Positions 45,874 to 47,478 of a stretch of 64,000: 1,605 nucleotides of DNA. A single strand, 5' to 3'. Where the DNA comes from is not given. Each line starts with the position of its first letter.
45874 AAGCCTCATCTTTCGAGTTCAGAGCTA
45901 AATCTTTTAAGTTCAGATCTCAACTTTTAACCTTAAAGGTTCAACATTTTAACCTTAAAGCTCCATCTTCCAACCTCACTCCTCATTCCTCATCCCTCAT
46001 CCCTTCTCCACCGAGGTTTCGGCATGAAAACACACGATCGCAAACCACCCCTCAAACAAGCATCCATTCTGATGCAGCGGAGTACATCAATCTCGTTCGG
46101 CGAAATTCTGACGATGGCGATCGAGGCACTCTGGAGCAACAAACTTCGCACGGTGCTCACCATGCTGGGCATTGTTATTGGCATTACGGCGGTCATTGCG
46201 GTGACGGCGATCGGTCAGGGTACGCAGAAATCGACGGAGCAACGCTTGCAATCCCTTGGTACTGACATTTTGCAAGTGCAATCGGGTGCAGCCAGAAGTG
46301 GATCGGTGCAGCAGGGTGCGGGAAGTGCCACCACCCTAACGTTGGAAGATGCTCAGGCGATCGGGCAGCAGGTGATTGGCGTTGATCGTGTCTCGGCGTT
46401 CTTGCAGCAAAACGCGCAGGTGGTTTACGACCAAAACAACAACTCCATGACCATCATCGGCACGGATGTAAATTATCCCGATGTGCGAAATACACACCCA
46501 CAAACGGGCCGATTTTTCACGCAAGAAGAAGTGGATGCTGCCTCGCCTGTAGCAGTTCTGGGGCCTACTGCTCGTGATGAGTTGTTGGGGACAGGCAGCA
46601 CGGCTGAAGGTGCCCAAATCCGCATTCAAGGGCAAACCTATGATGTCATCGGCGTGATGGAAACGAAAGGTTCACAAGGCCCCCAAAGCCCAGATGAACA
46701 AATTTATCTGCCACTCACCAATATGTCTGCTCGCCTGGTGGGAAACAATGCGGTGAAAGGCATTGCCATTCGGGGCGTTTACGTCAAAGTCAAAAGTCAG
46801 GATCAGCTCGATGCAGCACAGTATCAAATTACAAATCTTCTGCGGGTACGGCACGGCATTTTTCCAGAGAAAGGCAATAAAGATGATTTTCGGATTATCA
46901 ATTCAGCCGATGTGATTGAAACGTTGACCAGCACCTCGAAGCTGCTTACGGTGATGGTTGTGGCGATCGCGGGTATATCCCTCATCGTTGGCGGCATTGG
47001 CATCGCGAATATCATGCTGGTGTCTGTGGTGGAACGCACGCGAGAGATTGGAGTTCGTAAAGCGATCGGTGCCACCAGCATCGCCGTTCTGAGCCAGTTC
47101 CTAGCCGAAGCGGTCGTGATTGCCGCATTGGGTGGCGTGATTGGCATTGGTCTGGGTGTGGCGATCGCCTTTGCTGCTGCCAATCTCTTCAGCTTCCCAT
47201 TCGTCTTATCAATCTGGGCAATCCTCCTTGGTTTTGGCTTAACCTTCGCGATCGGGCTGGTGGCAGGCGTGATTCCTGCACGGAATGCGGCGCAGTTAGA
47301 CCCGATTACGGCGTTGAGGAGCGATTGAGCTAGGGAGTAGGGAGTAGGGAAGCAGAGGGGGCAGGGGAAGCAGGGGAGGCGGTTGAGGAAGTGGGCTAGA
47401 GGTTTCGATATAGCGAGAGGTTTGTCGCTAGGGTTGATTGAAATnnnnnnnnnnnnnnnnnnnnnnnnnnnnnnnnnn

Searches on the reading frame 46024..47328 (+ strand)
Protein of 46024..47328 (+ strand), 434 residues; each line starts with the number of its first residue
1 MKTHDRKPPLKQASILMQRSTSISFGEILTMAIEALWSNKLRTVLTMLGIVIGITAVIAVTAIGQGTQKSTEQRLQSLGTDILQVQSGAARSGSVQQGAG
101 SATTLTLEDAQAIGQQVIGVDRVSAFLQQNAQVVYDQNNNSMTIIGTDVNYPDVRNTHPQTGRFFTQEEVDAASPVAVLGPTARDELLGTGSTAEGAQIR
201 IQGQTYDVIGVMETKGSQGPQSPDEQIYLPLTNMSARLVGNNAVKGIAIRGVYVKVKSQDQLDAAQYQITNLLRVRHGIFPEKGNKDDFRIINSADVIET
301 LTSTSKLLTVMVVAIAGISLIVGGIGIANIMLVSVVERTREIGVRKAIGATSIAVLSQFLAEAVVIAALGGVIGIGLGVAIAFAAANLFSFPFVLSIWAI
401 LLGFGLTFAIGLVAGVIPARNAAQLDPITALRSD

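Call 43: find_homologous_proteins(query=window:46024-47328:+, max_evalue=1e-100)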
Query window:46024-47328:+ (434 aa): 1429 proteins with E <= 1e-100 among 8000 candidates; the best 120 are listed.
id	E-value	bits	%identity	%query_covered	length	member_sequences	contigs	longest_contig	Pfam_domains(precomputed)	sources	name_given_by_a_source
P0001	1.7e-267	905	100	100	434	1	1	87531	PF02687.28,PF12704.15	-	-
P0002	9.1e-244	827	97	95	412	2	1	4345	PF02687.28,PF12704.15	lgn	-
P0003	6.4e-236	801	100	89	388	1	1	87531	PF02687.28,PF12704.15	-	-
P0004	7.7e-232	787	85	100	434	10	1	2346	PF02687.28,PF12704.15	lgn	-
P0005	7.1e-231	784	86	100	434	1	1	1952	PF02687.28,PF12704.15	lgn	-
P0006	1.3e-230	783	86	100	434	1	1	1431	PF02687.28,PF12704.15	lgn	-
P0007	1.5e-229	780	84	100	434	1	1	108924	PF02687.28,PF12704.15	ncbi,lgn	ncbi:MAG: ABC transporter permease [Nostoc sp.]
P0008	3.2e-229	779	84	100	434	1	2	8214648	PF02687.28,PF12704.15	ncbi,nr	ncbi:ABC transporter substrate-binding protein [Nostoc sp. 'Peltigera membranacea cyanobiont' N6]|nr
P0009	4.0e-229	778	86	100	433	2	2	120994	PF02687.28,PF12704.15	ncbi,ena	-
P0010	4.4e-229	778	84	100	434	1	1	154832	PF02687.28,PF12704.15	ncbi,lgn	ncbi:MAG: ABC transporter permease [Nostoc sp.]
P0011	4.6e-229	778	84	100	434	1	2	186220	PF02687.28,PF12704.15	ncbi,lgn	ncbi:MAG: ABC transporter permease [Nostoc sp.]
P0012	3.1e-228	775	84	100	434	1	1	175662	PF02687.28,PF12704.15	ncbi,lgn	ncbi:MAG: ABC transporter permease [Nostoc sp.]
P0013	5.4e-228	775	84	100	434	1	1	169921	PF02687.28,PF12704.15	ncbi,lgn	ncbi:MAG: ABC transporter permease [Nostoc sp.]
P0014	8.7e-228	774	84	100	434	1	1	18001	PF02687.28,PF12704.15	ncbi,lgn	ncbi:MAG: ABC transporter permease [Nostoc sp.]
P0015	1.1e-227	774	84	100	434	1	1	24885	PF02687.28,PF12704.15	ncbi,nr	ncbi:ABC transporter substrate-binding protein [Nostoc sp. 'Peltigera membranacea cyanobiont' 232]|n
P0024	6.4e-225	765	85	99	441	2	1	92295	PF02687.28,PF12704.15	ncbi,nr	ncbi:MAG: ABC transporter permease [Myxacorys chilensis ATA2-1-KO14]|nr:ABC transporter permease [My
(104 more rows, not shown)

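Call 44: find_encoding_contigs(protein=P0002, flank=3000, max_places=3)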
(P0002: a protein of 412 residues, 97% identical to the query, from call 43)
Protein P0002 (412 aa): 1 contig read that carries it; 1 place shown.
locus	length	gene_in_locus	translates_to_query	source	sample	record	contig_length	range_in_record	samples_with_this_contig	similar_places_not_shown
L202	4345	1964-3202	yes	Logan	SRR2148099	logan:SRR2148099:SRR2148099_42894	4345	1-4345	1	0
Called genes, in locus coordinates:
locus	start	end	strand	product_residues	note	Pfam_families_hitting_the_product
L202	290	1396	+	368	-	PF25917:BSH_RND (weak), PF25973:BSH_CzcB (weak), PF25876:HH_MFP_RND (faint), PF25881:HH_YBHG, PF25885:HH_EMRA (faint)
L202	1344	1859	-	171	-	-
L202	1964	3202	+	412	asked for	PF12704:MacB_PCD, PF02687:FtsX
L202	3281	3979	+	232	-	PF00005:ABC_tran, PF02463:SMC_N (weak), PF13304:AAA_21 (faint)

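Call 45: find_encoding_contigs(protein=P0009, flank=3000, max_places=3)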
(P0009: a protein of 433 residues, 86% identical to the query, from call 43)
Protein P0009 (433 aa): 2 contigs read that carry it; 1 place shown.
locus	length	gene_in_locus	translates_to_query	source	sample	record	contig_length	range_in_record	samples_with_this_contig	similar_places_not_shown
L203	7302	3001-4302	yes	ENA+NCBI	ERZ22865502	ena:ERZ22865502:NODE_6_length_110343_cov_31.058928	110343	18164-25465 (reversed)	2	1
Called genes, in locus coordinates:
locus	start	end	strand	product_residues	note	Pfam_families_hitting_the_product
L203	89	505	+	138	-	-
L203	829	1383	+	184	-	PF01292:Ni_hydr_CYTB, PF14358:DUF4405 (faint)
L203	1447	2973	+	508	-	PF25917:BSH_RND, PF25973:BSH_CzcB (weak), PF25881:HH_YBHG, PF25954:Beta-barrel_RND_2, PF25990:Beta-barrel_YknX, PF25967:RND-MFP_C (weak), PF25989:YknX_C (weak)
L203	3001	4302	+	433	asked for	PF12704:MacB_PCD, PF02687:FtsX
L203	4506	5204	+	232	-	PF00005:ABC_tran, PF02463:SMC_N (weak), PF13304:AAA_21 (faint)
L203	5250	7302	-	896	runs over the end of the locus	PF00989:PAS, PF08448:PAS_4, PF13188:PAS_8 (weak), PF08448:PAS_4, PF00989:PAS, PF08448:PAS_4, PF00990:GGDEF, PF00563:EAL, +4 more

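Call 46: find_encoding_contigs(protein=P0024, flank=3000, max_places=2)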
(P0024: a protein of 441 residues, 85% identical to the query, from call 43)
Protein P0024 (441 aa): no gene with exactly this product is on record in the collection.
